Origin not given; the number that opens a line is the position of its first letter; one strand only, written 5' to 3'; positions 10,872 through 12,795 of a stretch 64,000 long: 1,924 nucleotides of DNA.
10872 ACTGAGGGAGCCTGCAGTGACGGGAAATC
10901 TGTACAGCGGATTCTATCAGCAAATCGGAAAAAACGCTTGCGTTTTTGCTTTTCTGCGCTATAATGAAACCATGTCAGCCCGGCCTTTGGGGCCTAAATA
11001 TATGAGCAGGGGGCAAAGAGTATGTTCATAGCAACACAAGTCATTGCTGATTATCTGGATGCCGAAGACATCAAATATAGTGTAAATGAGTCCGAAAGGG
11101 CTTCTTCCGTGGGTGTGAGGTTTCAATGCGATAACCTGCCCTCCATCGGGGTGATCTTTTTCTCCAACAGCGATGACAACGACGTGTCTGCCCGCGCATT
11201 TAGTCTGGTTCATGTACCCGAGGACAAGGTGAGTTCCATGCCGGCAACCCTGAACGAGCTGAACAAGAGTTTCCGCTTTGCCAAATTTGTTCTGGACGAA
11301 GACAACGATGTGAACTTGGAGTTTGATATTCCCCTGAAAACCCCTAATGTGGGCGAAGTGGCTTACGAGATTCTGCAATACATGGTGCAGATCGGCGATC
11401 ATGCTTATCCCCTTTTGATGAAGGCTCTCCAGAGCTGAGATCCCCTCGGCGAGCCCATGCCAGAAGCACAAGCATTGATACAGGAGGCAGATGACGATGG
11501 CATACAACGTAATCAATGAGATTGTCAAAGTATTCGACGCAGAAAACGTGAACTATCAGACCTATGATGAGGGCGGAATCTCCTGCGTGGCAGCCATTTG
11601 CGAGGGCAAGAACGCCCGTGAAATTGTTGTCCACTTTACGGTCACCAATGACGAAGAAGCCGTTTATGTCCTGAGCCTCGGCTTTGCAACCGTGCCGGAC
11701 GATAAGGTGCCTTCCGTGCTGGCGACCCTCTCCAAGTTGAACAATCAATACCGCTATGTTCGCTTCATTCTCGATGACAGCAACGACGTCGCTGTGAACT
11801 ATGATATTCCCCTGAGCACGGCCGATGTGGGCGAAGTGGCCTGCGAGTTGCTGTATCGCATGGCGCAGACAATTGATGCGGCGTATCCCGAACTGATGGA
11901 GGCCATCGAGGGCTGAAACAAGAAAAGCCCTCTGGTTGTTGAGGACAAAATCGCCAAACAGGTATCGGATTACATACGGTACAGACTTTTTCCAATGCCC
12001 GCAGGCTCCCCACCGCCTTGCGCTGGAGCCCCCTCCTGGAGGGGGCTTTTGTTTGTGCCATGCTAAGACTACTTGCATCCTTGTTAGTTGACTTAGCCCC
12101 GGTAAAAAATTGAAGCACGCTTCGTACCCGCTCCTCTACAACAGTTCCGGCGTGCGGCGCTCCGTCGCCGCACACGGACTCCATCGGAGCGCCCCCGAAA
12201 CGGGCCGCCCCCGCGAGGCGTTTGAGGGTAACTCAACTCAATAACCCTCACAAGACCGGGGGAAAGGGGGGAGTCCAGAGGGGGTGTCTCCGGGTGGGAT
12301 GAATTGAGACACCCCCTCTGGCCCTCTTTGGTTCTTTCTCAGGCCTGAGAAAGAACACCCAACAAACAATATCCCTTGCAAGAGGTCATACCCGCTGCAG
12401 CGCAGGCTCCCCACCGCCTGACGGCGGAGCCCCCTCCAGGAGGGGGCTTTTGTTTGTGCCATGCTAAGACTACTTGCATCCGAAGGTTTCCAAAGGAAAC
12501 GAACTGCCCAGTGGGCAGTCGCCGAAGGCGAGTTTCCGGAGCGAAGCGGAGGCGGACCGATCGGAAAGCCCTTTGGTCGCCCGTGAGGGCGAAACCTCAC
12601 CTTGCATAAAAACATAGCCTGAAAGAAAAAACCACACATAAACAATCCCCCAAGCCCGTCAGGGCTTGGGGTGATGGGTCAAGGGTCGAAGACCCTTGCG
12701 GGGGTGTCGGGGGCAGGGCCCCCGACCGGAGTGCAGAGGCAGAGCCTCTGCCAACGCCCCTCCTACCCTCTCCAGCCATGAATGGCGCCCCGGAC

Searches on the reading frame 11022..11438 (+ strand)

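Call 63: search_protein_families(library=pfam, proteins=[window:11022-11438:+], max_evalue=0.00001)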
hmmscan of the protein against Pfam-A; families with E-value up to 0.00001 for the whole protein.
window:11022-11438:+ (138 aa): 1 family
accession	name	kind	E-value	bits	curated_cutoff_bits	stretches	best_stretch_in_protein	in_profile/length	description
PF10722.14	YbjN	-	7e-09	36.4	22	1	7-124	4-112/126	Putative bacterial sensory transduction regulator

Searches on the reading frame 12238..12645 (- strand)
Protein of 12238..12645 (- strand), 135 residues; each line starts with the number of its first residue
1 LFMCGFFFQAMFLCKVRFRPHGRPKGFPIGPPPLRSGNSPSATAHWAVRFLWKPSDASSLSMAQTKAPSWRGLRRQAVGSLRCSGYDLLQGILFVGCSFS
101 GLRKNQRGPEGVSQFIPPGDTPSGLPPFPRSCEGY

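Call 84: find_encoding_contigs(protein=window:12238-12645:-, flank=6000, max_places=10)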
Protein window:12238-12645:- (135 aa): no gene with exactly this product is on record in the collection.
